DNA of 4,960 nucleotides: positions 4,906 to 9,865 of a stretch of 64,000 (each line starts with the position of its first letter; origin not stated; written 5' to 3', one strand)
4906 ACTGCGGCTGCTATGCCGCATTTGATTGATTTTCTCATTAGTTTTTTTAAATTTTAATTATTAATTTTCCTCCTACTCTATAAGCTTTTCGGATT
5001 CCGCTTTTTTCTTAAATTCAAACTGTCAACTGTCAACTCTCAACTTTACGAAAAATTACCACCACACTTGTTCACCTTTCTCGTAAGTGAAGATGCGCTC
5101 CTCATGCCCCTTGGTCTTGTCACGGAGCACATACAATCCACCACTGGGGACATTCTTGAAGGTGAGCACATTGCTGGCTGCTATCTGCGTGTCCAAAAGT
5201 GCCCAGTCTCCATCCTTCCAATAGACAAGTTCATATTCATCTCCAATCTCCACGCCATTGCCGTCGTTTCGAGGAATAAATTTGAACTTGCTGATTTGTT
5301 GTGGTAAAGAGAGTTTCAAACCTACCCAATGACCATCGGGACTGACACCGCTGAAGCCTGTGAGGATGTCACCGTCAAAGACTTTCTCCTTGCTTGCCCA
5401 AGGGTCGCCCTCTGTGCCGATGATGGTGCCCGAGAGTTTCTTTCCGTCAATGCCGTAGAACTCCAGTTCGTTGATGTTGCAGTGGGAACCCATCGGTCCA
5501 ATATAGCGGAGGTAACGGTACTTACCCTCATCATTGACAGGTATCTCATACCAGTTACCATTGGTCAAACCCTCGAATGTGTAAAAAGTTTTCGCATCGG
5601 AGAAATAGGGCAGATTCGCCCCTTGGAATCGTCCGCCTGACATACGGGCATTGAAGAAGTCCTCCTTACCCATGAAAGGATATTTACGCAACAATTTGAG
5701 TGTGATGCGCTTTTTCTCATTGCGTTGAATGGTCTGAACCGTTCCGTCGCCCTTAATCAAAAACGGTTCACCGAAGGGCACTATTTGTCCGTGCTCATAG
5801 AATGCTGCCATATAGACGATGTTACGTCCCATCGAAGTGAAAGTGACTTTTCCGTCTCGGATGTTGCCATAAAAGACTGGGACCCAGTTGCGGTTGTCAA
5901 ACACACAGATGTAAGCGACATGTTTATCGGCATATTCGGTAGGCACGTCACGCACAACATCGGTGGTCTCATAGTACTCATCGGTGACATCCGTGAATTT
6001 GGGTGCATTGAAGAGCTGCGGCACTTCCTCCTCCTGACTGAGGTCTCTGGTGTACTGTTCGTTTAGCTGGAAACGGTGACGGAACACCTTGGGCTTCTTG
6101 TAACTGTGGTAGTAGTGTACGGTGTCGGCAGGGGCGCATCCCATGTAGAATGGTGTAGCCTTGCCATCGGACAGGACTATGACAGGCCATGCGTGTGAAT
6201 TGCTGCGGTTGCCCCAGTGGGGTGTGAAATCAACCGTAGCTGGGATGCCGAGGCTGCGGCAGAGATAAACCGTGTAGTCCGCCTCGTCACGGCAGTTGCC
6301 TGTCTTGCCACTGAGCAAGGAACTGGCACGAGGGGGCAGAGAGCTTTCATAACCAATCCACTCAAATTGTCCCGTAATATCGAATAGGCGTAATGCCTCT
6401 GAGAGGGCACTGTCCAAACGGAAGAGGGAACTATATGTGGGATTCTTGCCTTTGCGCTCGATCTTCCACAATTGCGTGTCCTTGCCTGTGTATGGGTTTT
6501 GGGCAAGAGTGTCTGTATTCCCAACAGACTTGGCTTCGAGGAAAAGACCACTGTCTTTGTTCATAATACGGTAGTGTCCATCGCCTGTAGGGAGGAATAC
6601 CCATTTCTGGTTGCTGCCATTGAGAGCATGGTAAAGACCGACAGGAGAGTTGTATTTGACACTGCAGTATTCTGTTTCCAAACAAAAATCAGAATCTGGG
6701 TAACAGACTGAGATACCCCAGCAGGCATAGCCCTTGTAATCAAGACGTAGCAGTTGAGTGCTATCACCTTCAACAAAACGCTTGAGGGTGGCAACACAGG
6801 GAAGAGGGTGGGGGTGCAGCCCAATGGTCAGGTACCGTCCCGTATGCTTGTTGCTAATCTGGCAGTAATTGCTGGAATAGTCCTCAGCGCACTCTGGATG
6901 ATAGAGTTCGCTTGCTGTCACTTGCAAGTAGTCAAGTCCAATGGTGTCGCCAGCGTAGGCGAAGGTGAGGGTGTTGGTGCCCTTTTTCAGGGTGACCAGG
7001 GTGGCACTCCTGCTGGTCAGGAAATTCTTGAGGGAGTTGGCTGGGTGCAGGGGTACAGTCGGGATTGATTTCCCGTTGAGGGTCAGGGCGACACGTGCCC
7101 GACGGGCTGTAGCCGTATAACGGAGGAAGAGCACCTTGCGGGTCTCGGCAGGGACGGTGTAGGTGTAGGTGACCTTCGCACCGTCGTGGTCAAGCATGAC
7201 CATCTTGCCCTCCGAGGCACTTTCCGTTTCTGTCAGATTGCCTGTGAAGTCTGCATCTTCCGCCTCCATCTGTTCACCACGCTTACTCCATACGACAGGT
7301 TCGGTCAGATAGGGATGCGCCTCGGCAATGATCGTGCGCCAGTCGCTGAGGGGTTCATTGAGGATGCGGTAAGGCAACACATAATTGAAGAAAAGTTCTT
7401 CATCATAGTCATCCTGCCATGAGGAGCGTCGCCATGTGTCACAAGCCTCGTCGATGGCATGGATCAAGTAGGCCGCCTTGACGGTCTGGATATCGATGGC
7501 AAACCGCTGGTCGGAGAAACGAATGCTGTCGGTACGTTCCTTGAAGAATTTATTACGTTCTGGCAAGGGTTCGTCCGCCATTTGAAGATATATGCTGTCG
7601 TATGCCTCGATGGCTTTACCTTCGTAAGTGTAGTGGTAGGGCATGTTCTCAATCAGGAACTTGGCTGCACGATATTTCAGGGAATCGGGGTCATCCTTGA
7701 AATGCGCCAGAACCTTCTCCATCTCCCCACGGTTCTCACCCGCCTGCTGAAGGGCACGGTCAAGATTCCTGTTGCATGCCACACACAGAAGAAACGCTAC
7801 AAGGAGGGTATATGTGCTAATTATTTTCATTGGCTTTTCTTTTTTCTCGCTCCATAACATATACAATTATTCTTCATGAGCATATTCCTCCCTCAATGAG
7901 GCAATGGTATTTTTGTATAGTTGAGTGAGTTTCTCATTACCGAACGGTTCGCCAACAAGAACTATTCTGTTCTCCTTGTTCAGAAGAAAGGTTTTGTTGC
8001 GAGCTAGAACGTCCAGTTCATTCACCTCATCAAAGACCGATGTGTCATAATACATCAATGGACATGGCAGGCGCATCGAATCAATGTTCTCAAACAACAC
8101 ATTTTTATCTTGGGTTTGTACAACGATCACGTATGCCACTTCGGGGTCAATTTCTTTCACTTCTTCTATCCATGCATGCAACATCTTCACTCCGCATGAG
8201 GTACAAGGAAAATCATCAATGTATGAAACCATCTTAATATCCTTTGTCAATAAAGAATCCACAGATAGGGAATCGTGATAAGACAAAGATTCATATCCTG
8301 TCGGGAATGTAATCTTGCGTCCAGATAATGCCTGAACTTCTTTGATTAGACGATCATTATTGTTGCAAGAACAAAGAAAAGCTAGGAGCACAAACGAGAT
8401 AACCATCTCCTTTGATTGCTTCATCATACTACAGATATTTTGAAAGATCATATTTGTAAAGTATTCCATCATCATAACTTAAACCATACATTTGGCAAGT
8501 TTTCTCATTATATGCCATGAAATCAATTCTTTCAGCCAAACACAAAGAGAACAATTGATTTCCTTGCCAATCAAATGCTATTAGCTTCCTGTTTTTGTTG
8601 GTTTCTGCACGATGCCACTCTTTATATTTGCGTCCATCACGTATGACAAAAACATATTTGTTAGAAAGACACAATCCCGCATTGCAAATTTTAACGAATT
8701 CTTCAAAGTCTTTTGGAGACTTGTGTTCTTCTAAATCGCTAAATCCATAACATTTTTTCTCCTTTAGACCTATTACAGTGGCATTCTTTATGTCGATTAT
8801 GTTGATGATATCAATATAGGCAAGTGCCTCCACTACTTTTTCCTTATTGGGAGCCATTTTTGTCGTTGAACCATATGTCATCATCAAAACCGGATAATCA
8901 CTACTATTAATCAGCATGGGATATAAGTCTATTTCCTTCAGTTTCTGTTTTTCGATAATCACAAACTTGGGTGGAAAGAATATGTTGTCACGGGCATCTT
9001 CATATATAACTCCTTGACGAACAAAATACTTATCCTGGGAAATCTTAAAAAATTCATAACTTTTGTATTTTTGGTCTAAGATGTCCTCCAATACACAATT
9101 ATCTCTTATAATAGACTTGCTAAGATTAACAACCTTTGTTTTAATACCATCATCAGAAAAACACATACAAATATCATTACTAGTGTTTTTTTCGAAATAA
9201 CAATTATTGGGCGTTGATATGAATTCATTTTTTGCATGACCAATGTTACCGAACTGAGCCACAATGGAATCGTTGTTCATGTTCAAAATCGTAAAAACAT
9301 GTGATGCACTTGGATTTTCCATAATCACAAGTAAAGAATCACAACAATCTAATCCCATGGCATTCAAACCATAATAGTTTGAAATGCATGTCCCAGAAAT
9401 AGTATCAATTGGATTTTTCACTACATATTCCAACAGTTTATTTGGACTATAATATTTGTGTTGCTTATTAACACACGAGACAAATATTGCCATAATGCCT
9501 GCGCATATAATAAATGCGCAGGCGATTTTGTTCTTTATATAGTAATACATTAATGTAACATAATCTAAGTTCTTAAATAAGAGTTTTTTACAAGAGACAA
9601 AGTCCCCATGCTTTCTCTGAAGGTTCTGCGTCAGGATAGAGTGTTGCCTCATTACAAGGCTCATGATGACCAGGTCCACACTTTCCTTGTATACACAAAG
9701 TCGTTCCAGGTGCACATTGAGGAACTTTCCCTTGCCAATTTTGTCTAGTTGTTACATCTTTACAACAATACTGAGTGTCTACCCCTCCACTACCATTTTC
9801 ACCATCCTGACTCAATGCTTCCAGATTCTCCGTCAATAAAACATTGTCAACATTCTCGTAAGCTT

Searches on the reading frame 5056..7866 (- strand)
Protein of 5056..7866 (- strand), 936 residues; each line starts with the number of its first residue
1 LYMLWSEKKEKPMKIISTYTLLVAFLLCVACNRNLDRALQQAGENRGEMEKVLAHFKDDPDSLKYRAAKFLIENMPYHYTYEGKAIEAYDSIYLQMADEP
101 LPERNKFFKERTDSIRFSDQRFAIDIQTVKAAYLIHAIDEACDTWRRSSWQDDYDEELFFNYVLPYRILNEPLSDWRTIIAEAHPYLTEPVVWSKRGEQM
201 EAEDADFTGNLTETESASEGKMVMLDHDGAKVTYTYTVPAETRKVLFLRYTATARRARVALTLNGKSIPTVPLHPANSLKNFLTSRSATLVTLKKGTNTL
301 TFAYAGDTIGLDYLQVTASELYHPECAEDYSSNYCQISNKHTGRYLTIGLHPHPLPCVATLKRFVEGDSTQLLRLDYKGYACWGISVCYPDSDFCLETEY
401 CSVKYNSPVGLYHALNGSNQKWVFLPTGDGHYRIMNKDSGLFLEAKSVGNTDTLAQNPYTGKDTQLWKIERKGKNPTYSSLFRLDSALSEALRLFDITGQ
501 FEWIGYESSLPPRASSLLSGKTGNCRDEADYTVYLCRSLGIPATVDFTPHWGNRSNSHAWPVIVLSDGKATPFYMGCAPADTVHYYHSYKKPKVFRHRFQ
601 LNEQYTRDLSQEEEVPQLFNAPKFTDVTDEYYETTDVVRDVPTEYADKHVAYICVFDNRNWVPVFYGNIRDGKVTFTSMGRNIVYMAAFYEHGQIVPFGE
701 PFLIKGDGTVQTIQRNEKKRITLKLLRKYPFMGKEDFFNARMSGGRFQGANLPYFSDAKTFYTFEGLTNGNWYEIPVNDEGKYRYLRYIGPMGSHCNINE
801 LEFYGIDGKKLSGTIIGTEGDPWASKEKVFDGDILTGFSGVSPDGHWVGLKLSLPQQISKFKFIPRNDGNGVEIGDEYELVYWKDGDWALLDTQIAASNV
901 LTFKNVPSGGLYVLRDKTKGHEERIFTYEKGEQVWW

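Call 77: search_protein_families(library=pfam, proteins=[window:5056-7866:-], max_evalue=0.001)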
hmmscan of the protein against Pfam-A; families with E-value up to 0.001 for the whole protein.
window:5056-7866:- (936 aa): 4 families
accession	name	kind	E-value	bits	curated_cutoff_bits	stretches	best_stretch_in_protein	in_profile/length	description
PF14200.12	RicinB_lectin_2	-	6.3e-12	46.5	25.6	1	419-478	2-62/89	Ricin-type beta-trefoil lectin domain-like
PF01841.26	Transglut_core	-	3.3e-07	31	23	1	513-567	42-100/108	Transglutaminase-like superfamily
PF00754.31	F5_F8_type_C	-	4.5e-06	27.2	28.2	1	821-893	10-82/127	F5/8 type C domain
PF18099.7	CBM_35_2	-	0.00035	21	23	1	238-315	33-111/112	Carbohydrate binding module (family 35)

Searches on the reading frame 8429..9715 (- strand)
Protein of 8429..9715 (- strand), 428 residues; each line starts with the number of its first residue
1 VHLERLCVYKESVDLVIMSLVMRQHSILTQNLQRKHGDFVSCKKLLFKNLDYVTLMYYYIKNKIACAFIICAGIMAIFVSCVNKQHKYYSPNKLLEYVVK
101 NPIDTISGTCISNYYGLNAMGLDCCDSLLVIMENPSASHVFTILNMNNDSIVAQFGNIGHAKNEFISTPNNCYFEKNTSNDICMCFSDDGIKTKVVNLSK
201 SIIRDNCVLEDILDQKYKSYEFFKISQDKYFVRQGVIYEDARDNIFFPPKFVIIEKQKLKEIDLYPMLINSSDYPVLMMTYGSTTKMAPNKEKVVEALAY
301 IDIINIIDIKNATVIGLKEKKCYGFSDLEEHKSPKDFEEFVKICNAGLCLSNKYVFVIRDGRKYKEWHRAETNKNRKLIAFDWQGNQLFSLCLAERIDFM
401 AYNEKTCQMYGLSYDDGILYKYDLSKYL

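Call 77: search_protein_families(library=pfam, proteins=[window:8429-9715:-], max_evalue=0.001)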
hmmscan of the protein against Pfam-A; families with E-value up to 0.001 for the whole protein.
window:8429-9715:- (428 aa): 1 family
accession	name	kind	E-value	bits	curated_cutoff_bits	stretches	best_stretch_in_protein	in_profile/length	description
PF15869.11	TolB_like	-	9.1e-10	38.8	29.2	1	124-397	26-288/296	TolB-like 6-blade propeller-like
